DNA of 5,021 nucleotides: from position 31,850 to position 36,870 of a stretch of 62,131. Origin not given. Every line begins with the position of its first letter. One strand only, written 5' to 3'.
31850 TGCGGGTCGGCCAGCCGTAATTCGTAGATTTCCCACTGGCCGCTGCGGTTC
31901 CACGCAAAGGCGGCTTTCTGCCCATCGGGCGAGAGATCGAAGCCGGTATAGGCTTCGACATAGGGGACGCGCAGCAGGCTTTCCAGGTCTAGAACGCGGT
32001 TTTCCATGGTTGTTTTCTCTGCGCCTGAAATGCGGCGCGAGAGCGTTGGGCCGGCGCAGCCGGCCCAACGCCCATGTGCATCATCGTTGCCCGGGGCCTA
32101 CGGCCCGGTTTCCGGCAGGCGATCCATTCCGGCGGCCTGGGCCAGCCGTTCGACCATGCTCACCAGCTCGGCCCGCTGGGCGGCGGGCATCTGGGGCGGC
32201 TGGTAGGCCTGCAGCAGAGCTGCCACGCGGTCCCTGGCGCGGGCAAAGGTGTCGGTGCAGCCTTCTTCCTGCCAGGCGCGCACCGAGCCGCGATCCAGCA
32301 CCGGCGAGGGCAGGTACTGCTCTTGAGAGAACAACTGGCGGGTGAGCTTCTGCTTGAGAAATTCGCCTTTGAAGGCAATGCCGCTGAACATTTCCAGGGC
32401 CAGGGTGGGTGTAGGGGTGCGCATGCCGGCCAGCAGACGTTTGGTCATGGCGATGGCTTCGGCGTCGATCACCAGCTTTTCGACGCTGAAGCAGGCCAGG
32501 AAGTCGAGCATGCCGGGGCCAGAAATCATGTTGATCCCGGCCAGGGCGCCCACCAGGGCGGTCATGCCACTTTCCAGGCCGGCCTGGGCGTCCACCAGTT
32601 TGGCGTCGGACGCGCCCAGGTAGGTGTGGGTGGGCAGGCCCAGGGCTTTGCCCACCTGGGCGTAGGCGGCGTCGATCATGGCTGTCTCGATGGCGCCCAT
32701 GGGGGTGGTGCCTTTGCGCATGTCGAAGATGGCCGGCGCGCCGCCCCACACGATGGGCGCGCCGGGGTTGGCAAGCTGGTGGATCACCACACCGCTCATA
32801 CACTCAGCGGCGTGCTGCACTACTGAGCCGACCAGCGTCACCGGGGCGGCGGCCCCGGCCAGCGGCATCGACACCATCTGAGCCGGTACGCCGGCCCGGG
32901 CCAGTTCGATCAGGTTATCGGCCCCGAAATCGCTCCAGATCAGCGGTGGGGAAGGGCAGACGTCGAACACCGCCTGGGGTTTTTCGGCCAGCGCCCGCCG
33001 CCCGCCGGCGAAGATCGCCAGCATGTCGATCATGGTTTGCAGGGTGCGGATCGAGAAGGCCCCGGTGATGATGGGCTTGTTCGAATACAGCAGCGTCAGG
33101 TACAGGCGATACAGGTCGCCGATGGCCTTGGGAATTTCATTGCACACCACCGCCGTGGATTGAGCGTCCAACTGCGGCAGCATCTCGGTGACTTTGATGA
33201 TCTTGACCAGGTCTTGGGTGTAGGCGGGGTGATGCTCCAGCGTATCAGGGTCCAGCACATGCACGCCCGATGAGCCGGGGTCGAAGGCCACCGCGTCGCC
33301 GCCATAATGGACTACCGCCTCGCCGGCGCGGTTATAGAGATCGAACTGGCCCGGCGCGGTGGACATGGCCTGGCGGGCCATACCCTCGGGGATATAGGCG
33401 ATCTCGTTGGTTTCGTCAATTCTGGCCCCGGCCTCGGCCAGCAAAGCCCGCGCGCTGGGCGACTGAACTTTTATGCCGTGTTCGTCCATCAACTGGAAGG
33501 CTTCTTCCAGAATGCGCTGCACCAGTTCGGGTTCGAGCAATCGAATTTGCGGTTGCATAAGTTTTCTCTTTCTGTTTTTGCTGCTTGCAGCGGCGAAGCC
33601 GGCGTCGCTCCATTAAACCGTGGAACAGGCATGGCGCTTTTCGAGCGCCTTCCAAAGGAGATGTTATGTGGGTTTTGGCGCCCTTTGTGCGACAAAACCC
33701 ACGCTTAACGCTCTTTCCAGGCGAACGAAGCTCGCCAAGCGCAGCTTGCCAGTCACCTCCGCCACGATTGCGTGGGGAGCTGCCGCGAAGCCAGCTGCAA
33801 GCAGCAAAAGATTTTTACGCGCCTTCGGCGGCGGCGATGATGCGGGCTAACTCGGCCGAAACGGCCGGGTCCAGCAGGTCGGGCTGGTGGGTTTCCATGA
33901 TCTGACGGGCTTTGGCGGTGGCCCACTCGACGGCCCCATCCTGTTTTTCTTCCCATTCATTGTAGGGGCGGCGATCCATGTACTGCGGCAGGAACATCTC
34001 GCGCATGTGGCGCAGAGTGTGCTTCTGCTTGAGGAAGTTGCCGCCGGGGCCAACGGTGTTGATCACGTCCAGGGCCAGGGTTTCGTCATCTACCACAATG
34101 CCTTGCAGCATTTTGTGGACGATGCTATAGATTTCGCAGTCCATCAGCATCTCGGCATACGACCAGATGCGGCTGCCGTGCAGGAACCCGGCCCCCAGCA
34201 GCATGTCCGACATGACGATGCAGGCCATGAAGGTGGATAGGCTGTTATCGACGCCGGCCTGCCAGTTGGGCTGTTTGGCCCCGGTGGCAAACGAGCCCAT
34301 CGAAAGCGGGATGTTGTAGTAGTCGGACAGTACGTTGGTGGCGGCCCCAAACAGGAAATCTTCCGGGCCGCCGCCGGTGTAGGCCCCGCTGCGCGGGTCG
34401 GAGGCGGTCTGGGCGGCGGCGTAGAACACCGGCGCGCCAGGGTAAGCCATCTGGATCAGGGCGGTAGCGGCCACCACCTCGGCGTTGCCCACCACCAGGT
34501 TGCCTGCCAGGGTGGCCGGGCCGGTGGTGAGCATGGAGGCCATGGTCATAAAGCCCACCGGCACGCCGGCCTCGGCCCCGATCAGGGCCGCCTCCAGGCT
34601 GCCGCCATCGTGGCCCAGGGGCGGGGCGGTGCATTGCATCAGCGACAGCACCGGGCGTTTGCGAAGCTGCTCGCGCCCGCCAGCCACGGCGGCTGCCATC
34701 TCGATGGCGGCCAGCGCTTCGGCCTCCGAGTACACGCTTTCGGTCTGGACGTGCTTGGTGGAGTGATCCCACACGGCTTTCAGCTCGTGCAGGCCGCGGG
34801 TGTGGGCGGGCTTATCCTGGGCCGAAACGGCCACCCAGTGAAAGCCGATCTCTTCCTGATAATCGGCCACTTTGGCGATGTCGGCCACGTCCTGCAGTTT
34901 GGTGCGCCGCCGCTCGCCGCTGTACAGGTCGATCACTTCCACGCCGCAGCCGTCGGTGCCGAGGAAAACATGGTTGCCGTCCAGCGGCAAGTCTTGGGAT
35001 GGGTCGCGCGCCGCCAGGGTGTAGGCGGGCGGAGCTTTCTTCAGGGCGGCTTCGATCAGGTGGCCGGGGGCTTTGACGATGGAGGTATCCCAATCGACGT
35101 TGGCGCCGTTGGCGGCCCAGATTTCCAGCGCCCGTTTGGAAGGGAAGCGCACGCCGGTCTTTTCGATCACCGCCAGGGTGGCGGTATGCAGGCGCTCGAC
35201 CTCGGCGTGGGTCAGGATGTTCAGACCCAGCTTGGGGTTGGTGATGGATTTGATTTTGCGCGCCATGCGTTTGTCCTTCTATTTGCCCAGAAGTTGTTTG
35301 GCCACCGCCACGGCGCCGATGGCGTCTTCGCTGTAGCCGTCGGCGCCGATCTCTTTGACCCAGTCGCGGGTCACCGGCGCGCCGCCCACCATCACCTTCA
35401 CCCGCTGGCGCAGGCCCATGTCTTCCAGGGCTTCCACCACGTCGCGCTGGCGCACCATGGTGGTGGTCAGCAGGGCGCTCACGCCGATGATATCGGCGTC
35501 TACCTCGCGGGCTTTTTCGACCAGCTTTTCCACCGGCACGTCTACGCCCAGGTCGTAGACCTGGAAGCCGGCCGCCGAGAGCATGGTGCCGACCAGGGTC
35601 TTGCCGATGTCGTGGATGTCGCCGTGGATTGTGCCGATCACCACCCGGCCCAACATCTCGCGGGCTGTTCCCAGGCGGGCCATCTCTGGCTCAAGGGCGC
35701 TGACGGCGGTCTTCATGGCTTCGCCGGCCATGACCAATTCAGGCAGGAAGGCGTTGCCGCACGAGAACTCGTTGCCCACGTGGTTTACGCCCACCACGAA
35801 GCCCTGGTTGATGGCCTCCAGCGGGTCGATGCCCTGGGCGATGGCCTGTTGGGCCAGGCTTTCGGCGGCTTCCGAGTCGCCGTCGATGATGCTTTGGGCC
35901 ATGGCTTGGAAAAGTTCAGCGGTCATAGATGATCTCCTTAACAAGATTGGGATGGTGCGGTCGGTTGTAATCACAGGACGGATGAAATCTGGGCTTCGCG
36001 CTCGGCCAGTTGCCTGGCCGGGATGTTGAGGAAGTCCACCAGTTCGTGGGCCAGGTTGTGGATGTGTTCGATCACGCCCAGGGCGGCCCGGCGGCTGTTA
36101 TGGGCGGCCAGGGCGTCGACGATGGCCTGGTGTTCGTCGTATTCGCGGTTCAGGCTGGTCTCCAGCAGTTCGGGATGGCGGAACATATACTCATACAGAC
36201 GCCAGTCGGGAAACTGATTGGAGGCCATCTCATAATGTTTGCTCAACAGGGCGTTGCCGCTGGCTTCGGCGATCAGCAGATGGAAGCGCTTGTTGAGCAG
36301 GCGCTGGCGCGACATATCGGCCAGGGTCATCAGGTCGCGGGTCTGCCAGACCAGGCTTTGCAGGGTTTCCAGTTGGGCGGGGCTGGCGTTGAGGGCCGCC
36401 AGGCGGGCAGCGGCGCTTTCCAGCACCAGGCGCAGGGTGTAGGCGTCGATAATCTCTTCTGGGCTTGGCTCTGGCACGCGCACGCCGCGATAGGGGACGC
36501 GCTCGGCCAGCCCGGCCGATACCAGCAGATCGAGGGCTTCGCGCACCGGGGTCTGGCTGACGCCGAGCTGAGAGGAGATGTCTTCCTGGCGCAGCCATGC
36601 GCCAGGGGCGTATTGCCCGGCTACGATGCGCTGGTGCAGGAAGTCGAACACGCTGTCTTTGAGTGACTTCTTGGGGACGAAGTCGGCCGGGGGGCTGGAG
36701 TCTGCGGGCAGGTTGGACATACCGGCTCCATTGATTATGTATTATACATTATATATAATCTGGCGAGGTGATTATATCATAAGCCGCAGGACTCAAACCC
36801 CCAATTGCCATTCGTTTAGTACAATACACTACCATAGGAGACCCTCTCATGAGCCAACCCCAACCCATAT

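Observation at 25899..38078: Four divergent pyrrolysine-free MttB methyltransferases interleaved with a peptidase and an amidohydrolase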

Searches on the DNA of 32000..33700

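Call 55: search_rna_families(source=window, start=32000, end=33700, threshold=evalue, max_evalue=0.01, show_alignments=1)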
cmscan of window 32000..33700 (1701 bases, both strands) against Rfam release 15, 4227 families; matches with E-value up to 0.01: 1.
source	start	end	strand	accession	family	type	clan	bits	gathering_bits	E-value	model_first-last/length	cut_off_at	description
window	32514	32613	-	RF02510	PYLIS_3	Cis-reg;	-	41.3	38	1.1e-06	1-100/100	no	Pyrrolysine insertion sequence mttB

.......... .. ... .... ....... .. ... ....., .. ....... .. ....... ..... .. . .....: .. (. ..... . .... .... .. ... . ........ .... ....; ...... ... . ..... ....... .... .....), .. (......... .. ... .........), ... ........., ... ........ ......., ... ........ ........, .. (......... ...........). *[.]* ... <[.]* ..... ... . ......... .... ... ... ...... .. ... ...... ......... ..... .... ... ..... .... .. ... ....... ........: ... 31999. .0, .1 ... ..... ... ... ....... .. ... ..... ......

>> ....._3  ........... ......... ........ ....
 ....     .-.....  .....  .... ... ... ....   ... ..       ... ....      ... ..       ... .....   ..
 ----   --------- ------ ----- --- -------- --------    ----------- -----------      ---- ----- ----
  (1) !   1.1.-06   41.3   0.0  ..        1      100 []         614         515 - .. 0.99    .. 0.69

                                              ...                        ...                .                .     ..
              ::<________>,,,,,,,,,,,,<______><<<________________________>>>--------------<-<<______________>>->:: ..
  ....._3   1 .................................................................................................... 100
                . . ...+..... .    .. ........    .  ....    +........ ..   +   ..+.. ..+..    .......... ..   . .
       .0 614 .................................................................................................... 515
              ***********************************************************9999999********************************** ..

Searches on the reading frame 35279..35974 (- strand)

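Call 3: search_protein_families(library=pfam, proteins=[window:35279-35974:-])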
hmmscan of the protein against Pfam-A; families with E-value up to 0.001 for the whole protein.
window:35279-35974:- (231 aa): 2 families
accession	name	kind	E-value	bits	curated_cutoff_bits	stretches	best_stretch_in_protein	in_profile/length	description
PF02310.24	B12-binding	-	2.3e-28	98.9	32.1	1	109-222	1-120/121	B12 binding domain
PF02607.22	B12-binding_2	-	9.4e-20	71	23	1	22-95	2-74/74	B12 binding domain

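Call 4: search_protein_families(library=ncbifam, proteins=[window:35279-35974:-])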
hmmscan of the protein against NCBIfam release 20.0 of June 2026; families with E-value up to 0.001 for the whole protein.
window:35279-35974:- (231 aa): 15 families
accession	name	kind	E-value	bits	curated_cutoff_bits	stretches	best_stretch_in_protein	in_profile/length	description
NF047995.1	corrinoid_MtgC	exception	2.7e-70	236.2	310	1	19-231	2-215/215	glycine betaine-specific corrinoid protein MtgC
TIGR02370.1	pyl_corrinoid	subfamily_domain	2.8e-69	232.5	215.3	1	25-219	2-195/197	methyltransferase cognate corrinoid protein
NF041607.1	dimeth_corrin_MtbC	equivalog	2.3e-62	210.2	350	1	26-229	2-203/203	dimethylamine corrinoid protein MtbC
NF047996.1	corrin_MtgC_2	exception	2.8e-55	187.1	370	1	23-229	6-210/212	glycine betaine-specific corrinoid protein MtgC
TIGR02082.1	metH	equivalog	1.5e-45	155.3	1010.85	1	19-229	644-858/1182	methionine synthase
NF040669.1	MtaC2_Meth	equivalog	2.5e-43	148.3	450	1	19-227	40-244/267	methanol--corrinoid protein MtaC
NF040655.1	MtaC_Meth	equivalog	6.4e-37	127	420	1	19-229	33-238/253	methanol--corrinoid protein MtaC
NF007024.0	PRK09490.1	equivalog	6e-35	120.3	1497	1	24-205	664-846/1234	methionine synthase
NF002612.0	PRK02261.1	equivalog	2.4e-15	56.3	110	1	110-199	5-93/148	methylaspartate mutase subunit S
NF052385.1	Lys_5_6_beta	equivalog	1.6e-12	47.7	280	1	136-214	138-219/241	lysine 5,6-aminomutase subunit beta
NF052513.1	TransRegCarH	equivalog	2.3e-12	46.8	400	1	8-217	70-266/274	HTH-type transcriptional repressor CarH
TIGR01501.1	MthylAspMutase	equivalog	8.2e-12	45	135.8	1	111-199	4-91/134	methylaspartate mutase subunit S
NF040743.1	ornith_mutase_E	equivalog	9.6e-10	37.1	800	1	110-220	597-715/730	D-ornithine 4,5-aminomutase subunit OraE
TIGR00640.1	acid_CoA_mut_C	subfamily_domain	1.1e-09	38.3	57.45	1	110-204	4-97/132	methylmalonyl-CoA mutase C-terminal domain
NF006944.0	PRK09426.1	equivalog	3.9e-07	28.4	876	1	90-204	571-684/721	methylmalonyl-CoA mutase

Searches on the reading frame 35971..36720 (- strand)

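Call 3: search_protein_families(library=pfam, proteins=[window:35971-36720:-])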
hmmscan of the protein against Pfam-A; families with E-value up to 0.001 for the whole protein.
window:35971-36720:- (249 aa): 2 families
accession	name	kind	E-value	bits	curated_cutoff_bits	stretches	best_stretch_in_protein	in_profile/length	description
PF07729.17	FCD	-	4.7e-20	72.7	24.3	1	92-221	1-124/125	FCD domain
PF00392.27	GntR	-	7.8e-16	57.9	27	1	21-82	2-64/64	Bacterial regulatory proteins, gntR family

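Call 4: search_protein_families(library=ncbifam, proteins=[window:35971-36720:-])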
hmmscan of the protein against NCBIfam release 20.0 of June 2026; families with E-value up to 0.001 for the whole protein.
window:35971-36720:- (249 aa): 13 families
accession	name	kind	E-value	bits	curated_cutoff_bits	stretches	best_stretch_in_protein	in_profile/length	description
TIGR03338.1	phnR_burk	equivalog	5.8e-33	114.3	271.5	1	14-221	6-207/212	phosphonate utilization associated transcriptional regulator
NF003011.0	PRK03837.1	subfamily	5.5e-17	62.2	260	2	87-223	101-229/241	transcriptional regulator NanR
NF008504.0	PRK11414.1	equivalog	1.5e-16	60.8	225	1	19-161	11-153/221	GntR family transcriptional regulator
NF007741.0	PRK10421.1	equivalog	2.4e-14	53.4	311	1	91-237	99-243/262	transcriptional regulator LldR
NF007588.0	PRK10225.1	equivalog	2e-13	50.2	442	1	27-233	17-237/257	Uxu operon transcriptional regulator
NF008576.0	PRK11534.1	equivalog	2.7e-11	43.6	218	1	24-219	12-209/225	DNA-binding transcriptional regulator CsiR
NF008571.0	PRK11523.1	equivalog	2.7e-07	30.3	396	1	24-225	13-223/258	transcriptional regulator ExuR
NF007442.0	PRK09990.1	equivalog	1.4e-06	27.9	301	1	18-164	9-174/256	transcriptional regulator GlcC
NF008273.0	PRK11050.1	equivalog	3.4e-06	26.8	153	1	43-81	55-93/156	manganese-binding transcriptional regulator MntR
TIGR02018.2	his_ut_repres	equivalog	5.7e-06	25.9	220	1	24-88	4-69/226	histidine utilization transcriptional repressor HutC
NF007001.0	PRK09464.1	equivalog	1.2e-05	25.1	330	0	18-74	9-66/254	pyruvate dehydrogenase complex transcriptional repressor PdhR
NF052282.1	PLP_TF_PdxR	equivalog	0.00016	20.9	320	1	22-93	4-76/448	MocR-like pyridoxine biosynthesis transcription factor PdxR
TIGR02404.1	trehalos_R_Bsub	equivalog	0.00092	18.9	211.95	0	24-83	5-65/233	trehalose operon repressor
